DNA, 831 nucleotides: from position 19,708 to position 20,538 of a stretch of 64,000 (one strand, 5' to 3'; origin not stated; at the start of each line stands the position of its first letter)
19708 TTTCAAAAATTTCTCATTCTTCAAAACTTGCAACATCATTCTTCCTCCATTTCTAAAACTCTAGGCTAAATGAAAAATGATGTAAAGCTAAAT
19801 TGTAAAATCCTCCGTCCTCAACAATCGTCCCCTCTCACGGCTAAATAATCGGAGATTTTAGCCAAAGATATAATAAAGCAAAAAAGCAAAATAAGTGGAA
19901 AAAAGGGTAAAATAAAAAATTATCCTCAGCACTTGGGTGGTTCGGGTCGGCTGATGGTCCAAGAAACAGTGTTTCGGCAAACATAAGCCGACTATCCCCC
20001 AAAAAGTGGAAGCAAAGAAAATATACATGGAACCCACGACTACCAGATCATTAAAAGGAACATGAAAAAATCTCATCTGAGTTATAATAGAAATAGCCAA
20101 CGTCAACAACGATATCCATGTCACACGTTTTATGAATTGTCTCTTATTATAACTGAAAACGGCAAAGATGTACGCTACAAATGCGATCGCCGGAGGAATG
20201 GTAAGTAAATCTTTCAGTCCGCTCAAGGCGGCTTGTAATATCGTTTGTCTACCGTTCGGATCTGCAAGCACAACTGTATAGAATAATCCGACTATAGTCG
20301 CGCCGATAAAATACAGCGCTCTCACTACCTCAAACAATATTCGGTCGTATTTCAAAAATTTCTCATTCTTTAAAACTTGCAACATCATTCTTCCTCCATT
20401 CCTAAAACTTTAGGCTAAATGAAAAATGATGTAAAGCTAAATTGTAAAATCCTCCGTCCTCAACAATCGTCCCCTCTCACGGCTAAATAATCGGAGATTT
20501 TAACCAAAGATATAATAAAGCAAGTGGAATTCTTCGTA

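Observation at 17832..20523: Tandem array of four 5-TM paralogs, each with a private near-identical 111-nt leader, diverging in discrete blocks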

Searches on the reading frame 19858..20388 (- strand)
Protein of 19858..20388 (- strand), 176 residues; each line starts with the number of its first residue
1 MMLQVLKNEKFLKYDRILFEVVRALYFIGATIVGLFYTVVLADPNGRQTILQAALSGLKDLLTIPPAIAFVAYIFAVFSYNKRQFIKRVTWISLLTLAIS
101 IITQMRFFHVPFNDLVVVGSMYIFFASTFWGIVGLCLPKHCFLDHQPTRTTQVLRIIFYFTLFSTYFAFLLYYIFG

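Call 5: search_protein_families(library=pfam, proteins=[window:19858-20388:-], max_evalue=1)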
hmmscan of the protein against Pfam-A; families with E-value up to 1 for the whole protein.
window:19858-20388:- (176 aa): 1 family
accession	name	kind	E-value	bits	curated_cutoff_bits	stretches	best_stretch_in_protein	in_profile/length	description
PF17009.10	DUF5090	-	0.87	10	27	0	73-173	69-166/187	Domain of unknown function (DUF5090)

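Call 6: search_protein_families(library=ncbifam, proteins=[window:19858-20388:-], max_evalue=1)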
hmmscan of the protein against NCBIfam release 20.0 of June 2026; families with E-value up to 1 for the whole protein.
window:19858-20388:- (176 aa): 1 family
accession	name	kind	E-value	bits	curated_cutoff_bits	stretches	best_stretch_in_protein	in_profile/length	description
NF008066.0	PRK10801.1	equivalog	0.44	10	403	0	31-83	145-195/230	Tol-Pal system protein TolQ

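Call 7: find_homologous_proteins(query=window:19858-20388:-, max_evalue=0.001)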
Query window:19858-20388:- (176 aa): 7 proteins with E <= 0.001 among 95 candidates.
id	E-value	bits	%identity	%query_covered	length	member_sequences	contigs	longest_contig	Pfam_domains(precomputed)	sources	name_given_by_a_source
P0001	3.7e-106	371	98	100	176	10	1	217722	-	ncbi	-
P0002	3.0e-80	286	78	100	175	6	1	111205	-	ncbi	-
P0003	9.5e-78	278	76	99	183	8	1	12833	-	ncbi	-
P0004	9.7e-67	242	69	99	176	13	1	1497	-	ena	-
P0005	2.5e-65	238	67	97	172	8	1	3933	-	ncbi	-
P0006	1.2e-59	219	65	95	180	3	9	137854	-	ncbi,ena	-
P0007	1.2e-56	210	62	95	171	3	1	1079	-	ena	-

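Call 10: find_encoding_contigs(protein=P0001, flank=10000, max_places=6)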
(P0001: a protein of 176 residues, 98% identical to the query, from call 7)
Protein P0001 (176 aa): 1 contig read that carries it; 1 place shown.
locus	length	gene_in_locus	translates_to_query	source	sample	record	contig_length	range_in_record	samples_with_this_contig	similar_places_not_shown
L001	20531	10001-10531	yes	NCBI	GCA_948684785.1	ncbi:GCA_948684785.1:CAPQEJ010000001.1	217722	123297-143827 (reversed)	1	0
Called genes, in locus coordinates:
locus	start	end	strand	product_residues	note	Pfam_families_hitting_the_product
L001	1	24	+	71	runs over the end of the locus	PF04070:DUF378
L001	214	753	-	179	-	PF13023:HD_3, PF01966:HD (faint)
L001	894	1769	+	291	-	PF11276:DUF3078 (weak)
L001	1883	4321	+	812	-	-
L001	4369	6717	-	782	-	PF00580:UvrD-helicase, PF01443:Viral_helicase1 (faint), PF13245:AAA_19, PF13604:AAA_30 (faint), PF13361:UvrD_C, PF13538:UvrD_C_2 (faint)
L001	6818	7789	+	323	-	PF20030:bpMoxR, PF07726:AAA_3, PF07728:AAA_5, PF17863:AAA_lid_2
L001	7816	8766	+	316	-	PF01882:DUF58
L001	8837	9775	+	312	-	-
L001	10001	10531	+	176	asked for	-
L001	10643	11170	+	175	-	-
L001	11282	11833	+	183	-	-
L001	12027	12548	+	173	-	-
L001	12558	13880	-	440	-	PF01471:PG_binding_1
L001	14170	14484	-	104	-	-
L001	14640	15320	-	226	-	PF04536:TPM_phosphatase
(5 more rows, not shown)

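Call 11: find_encoding_contigs(protein=P0006, flank=10000, max_places=8)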
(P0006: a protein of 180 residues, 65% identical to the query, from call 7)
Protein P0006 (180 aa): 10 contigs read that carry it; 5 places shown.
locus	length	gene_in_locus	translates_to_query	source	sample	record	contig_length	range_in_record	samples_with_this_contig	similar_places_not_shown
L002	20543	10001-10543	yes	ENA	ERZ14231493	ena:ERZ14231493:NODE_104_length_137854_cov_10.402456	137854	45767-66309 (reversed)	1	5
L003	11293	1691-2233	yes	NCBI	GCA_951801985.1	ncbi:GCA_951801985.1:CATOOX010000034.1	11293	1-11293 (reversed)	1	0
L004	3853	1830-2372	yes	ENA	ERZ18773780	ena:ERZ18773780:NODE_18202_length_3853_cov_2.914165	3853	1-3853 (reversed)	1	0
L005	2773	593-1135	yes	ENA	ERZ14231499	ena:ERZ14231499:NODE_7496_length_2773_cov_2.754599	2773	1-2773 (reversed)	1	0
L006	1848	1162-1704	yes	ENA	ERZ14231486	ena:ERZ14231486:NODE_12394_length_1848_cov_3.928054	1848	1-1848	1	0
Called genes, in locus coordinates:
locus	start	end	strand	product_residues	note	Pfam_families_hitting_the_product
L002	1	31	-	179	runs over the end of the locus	PF13023:HD_3, PF01966:HD (weak)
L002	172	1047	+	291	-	PF11276:DUF3078 (weak)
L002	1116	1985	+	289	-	-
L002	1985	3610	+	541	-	-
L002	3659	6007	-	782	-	PF00580:UvrD-helicase, PF01443:Viral_helicase1 (faint), PF13245:AAA_19, PF13604:AAA_30 (faint), PF13361:UvrD_C, PF13538:UvrD_C_2 (faint)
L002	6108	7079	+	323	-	PF20030:bpMoxR, PF07726:AAA_3, PF07728:AAA_5, PF17863:AAA_lid_2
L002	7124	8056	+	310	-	PF01882:DUF58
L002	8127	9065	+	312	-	-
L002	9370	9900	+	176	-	-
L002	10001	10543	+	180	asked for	-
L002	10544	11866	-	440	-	PF01471:PG_binding_1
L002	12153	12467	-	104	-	-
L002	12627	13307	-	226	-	PF04536:TPM_phosphatase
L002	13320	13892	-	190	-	PF04011:LemA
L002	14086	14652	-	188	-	PF05494:MlaC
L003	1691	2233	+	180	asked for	-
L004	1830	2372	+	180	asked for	-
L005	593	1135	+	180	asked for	-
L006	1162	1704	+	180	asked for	-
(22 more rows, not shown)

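Call 12: find_encoding_contigs(protein=P0005, flank=10000, max_places=6)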
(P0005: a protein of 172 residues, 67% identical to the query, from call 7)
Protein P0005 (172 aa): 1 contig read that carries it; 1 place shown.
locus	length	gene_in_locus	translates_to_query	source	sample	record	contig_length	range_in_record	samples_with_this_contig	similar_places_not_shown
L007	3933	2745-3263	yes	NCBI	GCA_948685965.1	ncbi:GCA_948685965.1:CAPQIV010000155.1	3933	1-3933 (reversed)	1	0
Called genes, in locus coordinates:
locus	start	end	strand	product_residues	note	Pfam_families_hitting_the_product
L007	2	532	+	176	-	?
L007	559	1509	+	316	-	PF01882:DUF58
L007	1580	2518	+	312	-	-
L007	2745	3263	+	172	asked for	-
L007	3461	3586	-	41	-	-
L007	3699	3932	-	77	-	?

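Call 36: search_protein_families(library=phrogs, proteins=[window:19858-20388:-], max_evalue=0.1)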
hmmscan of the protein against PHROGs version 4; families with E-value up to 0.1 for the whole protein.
window:19858-20388:- (176 aa): 0 families

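Call 37: search_protein_families(library=padloc, proteins=[window:19858-20388:-], max_evalue=0.1)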
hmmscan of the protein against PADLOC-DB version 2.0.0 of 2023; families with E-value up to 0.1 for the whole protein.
window:19858-20388:- (176 aa): 0 families

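Call 39: find_related_loci(query=A4, collection=viral_contigs, flank=10000)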
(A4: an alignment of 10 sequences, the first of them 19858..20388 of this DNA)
Query A4 (176 aa) in viral_contigs; peptide patterns used: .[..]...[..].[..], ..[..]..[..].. (x = any residue, [..] = any of these).
32 stretches matched a pattern, but none encodes a relative of the query by tblastn (E <= 1e-3).

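Call 40: find_related_loci(query=A4, collection=metagenome_contigs, flank=10000)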
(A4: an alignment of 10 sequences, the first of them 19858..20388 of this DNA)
Query A4 (176 aa) in metagenome_contigs; peptide patterns used: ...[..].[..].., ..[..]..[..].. (x = any residue, [..] = any of these).
362 stretches matched a pattern; 6 encode a relative of the query (tblastn E <= 1e-3); 5 distinct loci.
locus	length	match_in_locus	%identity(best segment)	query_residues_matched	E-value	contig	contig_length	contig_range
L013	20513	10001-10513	67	1-171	1e-73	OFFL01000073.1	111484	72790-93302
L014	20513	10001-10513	67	1-171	1e-73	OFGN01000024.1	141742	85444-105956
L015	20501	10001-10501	66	1-167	6e-69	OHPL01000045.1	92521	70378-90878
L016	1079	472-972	62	1-167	2e-69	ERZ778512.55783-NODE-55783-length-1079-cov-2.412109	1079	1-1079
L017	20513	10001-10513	67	1-171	1e-73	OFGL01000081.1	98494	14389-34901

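Call 41: predict_structure(alignment_id=A5)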
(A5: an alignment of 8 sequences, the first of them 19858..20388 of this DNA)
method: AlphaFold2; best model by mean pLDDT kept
length: 176 residues; sequences in the alignment: 8
mean_pLDDT: 58.5   pTM: 0.41
mean pLDDT of the five models: 58.5, 58.1, 48.1, 44.1, 43.8
residues with pLDDT >= 90: 0; 70-90: 0; 50-70: 158; < 50: 18
segments of 3 or more residues with pLDDT < 50: 1-7, 137-140, 143-145
pLDDT, mean of each block of 10 residues (from residue 1): 47 54 60 63 59 57 60 61 62 65 57 58 60 50 51 63 65 62
secondary structure, 60 per line:
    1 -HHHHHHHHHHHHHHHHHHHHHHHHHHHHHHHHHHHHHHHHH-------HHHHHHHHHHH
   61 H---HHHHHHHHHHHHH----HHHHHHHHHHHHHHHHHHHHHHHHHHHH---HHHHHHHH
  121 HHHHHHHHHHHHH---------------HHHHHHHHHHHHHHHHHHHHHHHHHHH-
elements in order: H2-42 H50-61 H65-77 H82-109 H113-133 H149-175

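Call 44: search_protein_representatives(alignment_id=A5)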
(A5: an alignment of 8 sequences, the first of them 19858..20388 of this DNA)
Query: 8 sequences, 175 profile positions. Proteins with E-value up to 0.001 (for the whole library): 2; up to 1e-10: 2; up to 1e-30: 1. The best 2 are listed.
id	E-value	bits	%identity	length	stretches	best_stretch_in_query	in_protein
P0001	2.1e-93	327.4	-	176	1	1-175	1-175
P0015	2.8e-19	86.0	-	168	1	30-172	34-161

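Call 45: search_protein_families(library=pfam, proteins=[L013:10955-11707:-, L013:10717-10842:-, P0015], max_evalue=1)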
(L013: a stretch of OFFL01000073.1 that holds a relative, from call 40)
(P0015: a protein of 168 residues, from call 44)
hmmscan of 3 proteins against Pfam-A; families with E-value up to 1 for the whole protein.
L013:10955-11707:- (250 aa): 2 families
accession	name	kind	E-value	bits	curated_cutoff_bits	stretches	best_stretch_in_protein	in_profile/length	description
PF01471.23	PG_binding_1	-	3.5e-10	40.4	23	1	39-89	3-57/57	Putative peptidoglycan binding domain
PF24073.1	DUF7365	-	0.19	12.3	27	1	4-37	54-87/101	Coiled-coil region of unknown function (DUF7365)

L013:10717-10842:- (41 aa): 1 family
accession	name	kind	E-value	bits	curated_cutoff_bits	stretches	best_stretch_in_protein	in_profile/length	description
PF06796.16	NapE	-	0.1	12.6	25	1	2-27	5-31/54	Periplasmic nitrate reductase protein NapE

P0015 (168 aa): 0 families

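Call 63: find_encoding_contigs(protein=P0015, flank=10000, max_places=5)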
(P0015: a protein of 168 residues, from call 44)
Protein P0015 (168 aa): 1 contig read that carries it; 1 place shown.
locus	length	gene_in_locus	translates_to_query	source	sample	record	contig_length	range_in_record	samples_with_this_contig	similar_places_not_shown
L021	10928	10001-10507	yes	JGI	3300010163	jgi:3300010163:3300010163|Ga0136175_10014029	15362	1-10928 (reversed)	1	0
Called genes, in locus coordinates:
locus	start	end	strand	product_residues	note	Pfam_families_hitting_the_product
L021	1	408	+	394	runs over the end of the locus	PF00999:Na_H_Exchanger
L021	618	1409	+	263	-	PF01177:Asp_Glu_race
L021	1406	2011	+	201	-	PF00227:Proteasome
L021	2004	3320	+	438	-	PF00493:MCM (faint), PF00004:AAA (weak), PF07728:AAA_5 (faint), PF07724:AAA_2, PF00004:AAA (weak)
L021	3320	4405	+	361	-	PF04055:Radical_SAM, PF06969:HemN_C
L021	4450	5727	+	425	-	PF07690:MFS_1, PF13000:Acatn, PF07690:MFS_1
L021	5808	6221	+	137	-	-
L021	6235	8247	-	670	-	-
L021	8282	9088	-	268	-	PF01613:Flavin_Reduct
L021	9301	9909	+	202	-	-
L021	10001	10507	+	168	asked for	-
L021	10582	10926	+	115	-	?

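Call 77: search_dna_similar(query=window:19858-20388:-, collection=phages, mode=protein, max_evalue=0.01, max_rows=10)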
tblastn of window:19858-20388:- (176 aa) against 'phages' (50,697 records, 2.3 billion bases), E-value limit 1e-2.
No match.

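Call 94: fold_search(model_id=the predicted structure, library=pdb)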
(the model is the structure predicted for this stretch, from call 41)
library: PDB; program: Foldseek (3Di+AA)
matches with E <= 10: 198; with E <= 0.001: 0
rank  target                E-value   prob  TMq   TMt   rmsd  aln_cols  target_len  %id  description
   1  3pmr_B                9.0e-01  0.35  0.30  0.28   7.9       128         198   13  Crystal Structure of E2 domain of Human Amyloid Precursor-Like Protein 1 (released 2011-06-01)
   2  9ex6_A                1.3e+00  0.35  0.32  0.20  11.0       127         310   15  CryoEM structure of sTeLIC nanodisc in closed state (released 2025-03-26)
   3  5tpt_A                1.3e+00  0.09  0.21  0.21  14.5       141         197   14  The Crystal Structure of Amyloid Precursor-Like Protein 2 (APLP2) E2 Domain (released 2018-06-06)
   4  4rd9_B                1.4e+00  0.23  0.30  0.29   8.0       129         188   15  X-RAY STRUCTURE OF THE APO FORM OF THE AMYLOID PRECURSOR PROTEIN-LIKE PROTEIN 1 (APLP1) E2 DOMAIN (released 2015-03-11)
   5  9jj3_A                1.5e+00  0.09  0.23  0.16  15.2       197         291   13  Cryo-EM structure of human ZnT4 D150N/D281N (released 2025-06-04)
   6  7q83_B                1.7e+00  0.14  0.24  0.27  10.9       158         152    9  Crystal structure of S. cerevisiae Sso2 in complex with the pleckstrin homology domain of Sec3 (released 2022-08-31)
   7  6ho9                  1.7e+00  0.08  0.17  0.17  12.5       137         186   12  TRANSCRIPTIONAL REPRESSOR ETHR FROM MYCOBACTERIUM TUBERCULOSIS IN COMPLEX WITH BDM44825 (released 2018-12-26)
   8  3zc0_A                1.9e+00  0.23  0.35  0.33  11.7       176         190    8  Structure of AfC3PO - duplex RNA complex (released 2013-01-23)
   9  4p9t_A                2.1e+00  0.06  0.17  0.13  17.4       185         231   11  Structure of the free form of the N-terminal VH1 domain of monomeric alpha-catenin (released 2015-04-29)
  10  9haa_A                2.2e+00  0.38  0.36  0.20   9.1       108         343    9  a5b3 GABAA Receptor resting state (released 2025-11-12)
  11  9ew5_D                2.3e+00  0.06  0.20  0.17  15.8       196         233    9  Ternary structure of 14-3-3s, C-RAF phosphopeptide (pS259) 12mer and compound 23 (1083848) (released 2025-04-16)
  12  8wf6_D                2.3e+00  0.05  0.18  0.15  16.8       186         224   11  14-3-3 zeta complexed with S559 phosphorylated peptide derived from GPIb alpha cytoplasmic domain (released 2024-09-25)
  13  9esh_c                2.4e+00  0.10  0.25  0.23  13.2       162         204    9  Structure of a B-state intermediate committed to discard (Bd-I state) (released 2024-12-25)
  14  8ah2_A                2.6e+00  0.07  0.20  0.16  16.7       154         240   14  Crystal structure of human 14-3-3 zeta fused to the NPM1 peptide including phosphoserine-48 (released 2022-09-14)
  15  3q7g_A                2.6e+00  0.06  0.20  0.18  18.5       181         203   12  Crystal Structure of E2 domain of Human Amyloid Precursor-Like Protein 1 in complex with SOS (sucrose octasulfate) (released 2011-06-22)
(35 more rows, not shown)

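Call 100: find_encoding_contigs(protein=P0003, flank=5000, max_places=4)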
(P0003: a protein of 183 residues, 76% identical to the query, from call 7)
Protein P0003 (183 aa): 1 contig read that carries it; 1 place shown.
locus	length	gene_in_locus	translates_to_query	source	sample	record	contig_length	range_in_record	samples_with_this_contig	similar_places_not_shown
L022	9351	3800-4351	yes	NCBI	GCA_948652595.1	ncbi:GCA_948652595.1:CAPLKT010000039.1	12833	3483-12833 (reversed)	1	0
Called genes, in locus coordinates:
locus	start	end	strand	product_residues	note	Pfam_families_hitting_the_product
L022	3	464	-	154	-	?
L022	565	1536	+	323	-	PF20030:bpMoxR, PF07726:AAA_3, PF07728:AAA_5, PF17863:AAA_lid_2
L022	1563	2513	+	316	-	PF01882:DUF58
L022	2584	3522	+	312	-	-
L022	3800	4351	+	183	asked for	-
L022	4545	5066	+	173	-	-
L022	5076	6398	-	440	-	PF01471:PG_binding_1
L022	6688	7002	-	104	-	-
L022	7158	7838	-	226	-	PF04536:TPM_phosphatase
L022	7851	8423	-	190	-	PF04011:LemA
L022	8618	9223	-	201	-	PF05494:MlaC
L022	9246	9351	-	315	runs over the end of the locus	PF04333:MlaA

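Call 101: find_encoding_contigs(protein=P0002, flank=5000, max_places=4)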
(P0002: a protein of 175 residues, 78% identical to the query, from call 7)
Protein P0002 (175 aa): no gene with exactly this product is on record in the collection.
